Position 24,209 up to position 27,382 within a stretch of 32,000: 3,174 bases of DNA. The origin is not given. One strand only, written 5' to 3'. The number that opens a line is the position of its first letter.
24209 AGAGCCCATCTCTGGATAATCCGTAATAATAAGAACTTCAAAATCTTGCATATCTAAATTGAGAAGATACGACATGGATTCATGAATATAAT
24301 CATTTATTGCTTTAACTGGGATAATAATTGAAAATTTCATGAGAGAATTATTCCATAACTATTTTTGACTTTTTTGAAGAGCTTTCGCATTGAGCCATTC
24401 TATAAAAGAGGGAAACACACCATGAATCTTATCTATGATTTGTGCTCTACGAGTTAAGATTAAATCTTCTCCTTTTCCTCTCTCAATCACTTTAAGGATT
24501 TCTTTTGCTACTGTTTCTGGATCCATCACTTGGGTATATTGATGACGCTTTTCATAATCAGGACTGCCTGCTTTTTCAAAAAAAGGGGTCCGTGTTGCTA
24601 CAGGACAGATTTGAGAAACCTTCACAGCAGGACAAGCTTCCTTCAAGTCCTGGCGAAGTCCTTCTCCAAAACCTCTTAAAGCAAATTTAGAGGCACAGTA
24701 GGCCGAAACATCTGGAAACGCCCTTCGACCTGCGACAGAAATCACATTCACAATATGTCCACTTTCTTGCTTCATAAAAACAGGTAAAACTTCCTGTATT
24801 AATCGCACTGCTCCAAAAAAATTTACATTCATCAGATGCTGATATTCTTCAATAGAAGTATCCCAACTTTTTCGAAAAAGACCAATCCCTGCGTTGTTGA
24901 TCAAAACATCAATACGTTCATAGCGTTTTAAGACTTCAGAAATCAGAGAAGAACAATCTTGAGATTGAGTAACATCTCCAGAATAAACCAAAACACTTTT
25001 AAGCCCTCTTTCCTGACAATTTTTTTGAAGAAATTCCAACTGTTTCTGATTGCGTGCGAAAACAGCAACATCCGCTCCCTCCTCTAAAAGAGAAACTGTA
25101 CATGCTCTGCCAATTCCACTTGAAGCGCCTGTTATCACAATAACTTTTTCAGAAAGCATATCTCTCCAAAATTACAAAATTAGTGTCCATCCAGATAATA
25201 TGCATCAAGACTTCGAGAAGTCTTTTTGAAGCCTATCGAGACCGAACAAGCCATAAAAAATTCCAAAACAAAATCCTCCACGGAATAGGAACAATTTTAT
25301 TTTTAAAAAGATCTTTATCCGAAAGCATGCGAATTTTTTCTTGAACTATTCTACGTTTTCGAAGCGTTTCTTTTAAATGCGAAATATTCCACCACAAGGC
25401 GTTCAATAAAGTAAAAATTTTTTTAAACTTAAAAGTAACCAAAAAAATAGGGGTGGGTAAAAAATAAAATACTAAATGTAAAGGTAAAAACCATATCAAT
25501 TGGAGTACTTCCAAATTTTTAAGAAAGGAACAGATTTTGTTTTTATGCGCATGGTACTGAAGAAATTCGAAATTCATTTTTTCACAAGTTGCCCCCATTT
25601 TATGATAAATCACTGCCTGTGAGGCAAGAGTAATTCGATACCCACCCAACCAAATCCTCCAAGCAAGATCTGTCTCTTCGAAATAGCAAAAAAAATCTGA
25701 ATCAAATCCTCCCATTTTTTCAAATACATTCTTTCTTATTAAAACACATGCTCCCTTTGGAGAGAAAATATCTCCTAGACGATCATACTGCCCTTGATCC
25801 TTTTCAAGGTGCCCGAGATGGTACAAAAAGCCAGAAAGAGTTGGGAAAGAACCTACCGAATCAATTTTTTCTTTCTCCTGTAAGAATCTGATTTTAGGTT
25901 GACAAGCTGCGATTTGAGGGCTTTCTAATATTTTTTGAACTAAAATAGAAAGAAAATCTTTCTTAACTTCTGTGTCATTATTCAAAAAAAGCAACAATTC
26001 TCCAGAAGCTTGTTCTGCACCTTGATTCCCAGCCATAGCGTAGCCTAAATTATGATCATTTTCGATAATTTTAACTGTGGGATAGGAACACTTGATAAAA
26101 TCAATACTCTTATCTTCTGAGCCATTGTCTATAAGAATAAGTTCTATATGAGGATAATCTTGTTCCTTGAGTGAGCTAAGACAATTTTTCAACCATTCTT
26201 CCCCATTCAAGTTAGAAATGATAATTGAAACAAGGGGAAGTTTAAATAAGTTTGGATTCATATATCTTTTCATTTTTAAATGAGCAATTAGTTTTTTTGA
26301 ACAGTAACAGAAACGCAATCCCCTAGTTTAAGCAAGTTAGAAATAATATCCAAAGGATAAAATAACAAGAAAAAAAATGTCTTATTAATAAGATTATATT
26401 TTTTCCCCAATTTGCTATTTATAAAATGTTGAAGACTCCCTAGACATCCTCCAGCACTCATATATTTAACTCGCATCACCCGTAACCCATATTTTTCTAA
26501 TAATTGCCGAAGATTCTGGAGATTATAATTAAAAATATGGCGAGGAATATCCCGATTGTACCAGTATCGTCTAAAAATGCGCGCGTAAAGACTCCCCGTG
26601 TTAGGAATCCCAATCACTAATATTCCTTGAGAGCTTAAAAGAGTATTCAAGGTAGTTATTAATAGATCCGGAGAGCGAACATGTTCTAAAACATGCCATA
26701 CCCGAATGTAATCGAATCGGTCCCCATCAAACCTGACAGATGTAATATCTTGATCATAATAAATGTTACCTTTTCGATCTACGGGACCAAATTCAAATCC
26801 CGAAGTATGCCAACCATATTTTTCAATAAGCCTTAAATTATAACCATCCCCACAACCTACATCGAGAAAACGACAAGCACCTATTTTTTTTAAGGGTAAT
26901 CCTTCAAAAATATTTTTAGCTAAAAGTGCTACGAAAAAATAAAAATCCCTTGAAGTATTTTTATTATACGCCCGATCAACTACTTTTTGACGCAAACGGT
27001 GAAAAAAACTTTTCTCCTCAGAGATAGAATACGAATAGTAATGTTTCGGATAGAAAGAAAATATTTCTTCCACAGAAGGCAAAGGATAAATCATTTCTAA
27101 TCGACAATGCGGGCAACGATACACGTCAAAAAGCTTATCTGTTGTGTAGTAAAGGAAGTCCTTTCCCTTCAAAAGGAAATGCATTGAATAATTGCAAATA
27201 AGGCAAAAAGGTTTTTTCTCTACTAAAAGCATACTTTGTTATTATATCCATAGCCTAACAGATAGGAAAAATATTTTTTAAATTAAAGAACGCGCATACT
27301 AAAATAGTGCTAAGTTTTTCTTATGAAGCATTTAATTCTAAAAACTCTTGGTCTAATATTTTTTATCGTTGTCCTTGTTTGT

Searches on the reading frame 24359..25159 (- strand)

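Call 23: search_protein_families(library=pfam, proteins=[window:24359-25159:-], max_evalue=0.001)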
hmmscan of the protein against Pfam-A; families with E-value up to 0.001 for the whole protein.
window:24359-25159:- (266 aa): 6 families
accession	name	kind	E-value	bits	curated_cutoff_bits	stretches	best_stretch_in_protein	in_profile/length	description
PF00106.31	adh_short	-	4.5e-54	183.3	26.6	1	5-197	1-190/195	short chain dehydrogenase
PF13561.12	adh_short_C2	-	4.7e-36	125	27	1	11-219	1-211/236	Enoyl-(Acyl carrier protein) reductase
PF08659.16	KR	-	7.1e-10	39.5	22.6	1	7-170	3-165/180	KR domain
PF01370.27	Epimerase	-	2.2e-06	27.7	20.9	1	7-124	1-102/240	NAD dependent epimerase/dehydratase family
PF13460.12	NAD_binding_10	-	0.00013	22.4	27.2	1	11-74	1-59/184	NAD(P)H-binding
PF16363.11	GDP_Man_Dehyd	-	0.00029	20.8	27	1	9-123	2-112/332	GDP-mannose 4,6 dehydratase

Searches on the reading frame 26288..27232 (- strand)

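Call 23: search_protein_families(library=pfam, proteins=[window:26288-27232:-], max_evalue=0.001)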
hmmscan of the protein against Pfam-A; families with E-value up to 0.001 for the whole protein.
window:26288-27232:- (314 aa): 6 families
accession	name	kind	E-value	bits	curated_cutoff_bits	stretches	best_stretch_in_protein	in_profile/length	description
PF13489.12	Methyltransf_23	-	4.8e-26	91.9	27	1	116-253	24-162/164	Methyltransferase domain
PF08241.18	Methyltransf_11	-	1e-07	32.9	21.2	1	123-207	1-95/95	Methyltransferase domain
PF08242.18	Methyltransf_12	-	9.9e-06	26.7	30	1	123-205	1-98/98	Methyltransferase domain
PF07021.18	MetW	-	5.7e-05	23.3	21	1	120-216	15-116/193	Methionine biosynthesis protein MetW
PF13847.12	Methyltransf_31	-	6.8e-05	23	27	0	161-211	61-113/145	Methyltransferase domain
PF13649.12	Methyltransf_25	-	0.00014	22.9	27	0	123-201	2-95/97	Methyltransferase domain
